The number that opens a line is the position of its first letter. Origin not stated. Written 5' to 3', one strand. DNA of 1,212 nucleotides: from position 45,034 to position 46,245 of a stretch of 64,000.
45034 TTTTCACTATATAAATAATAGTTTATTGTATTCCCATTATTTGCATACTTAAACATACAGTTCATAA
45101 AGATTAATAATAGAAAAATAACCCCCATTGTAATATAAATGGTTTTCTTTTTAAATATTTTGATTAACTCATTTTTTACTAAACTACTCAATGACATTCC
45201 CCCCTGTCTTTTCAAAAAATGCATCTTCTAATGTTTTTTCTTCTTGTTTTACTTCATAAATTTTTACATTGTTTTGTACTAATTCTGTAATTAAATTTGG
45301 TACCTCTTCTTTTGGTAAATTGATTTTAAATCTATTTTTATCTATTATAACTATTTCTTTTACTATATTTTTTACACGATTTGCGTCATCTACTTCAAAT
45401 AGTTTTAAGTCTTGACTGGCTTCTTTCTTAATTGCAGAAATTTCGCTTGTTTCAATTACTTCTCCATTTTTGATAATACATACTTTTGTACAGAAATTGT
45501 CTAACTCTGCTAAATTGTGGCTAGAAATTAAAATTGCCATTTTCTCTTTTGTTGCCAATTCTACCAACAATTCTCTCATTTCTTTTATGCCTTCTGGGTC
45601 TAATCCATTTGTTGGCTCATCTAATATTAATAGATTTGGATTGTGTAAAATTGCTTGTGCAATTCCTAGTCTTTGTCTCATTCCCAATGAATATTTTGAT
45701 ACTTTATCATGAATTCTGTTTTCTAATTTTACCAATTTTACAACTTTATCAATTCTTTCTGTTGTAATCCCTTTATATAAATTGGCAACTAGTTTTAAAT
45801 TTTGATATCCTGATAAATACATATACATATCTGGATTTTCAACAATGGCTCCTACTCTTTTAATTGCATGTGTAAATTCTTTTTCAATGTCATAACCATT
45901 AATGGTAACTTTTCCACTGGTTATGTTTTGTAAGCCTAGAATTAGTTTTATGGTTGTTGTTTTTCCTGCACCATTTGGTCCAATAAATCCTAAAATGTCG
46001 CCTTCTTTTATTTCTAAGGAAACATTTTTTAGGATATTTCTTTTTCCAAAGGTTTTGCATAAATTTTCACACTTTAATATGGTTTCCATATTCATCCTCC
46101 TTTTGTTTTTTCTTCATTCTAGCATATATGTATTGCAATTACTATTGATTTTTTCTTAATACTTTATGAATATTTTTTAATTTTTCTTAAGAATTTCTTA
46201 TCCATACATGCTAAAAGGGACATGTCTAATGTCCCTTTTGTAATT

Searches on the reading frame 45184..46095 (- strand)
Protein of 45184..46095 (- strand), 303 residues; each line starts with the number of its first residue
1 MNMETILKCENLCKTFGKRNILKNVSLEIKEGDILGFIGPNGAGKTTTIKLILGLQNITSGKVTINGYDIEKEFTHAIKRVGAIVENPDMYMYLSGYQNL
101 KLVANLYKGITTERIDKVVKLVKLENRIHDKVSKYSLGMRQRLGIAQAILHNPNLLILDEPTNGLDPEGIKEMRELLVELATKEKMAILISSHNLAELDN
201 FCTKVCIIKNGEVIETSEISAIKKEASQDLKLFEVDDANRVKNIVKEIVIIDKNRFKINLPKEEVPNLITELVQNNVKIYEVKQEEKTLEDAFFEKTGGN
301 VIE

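Call 72: search_protein_families(library=pfam, proteins=[window:45184-46095:-])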
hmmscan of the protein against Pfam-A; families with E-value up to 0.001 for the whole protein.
window:45184-46095:- (303 aa): 3 families
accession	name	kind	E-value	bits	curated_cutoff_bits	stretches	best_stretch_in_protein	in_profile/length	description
PF00005.33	ABC_tran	-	4.6e-32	111.9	25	1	22-163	1-137/137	ABC transporter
PF13304.12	AAA_21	-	4.2e-14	53.7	27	1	125-199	228-304/304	AAA domain, putative AbiEii toxin, Type IV TA system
PF13732.12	DrrA1-3_C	-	0.00088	20.4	27.4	0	220-297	4-81/81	ATP-binding protein DrrA1-3-like, C-terminal domain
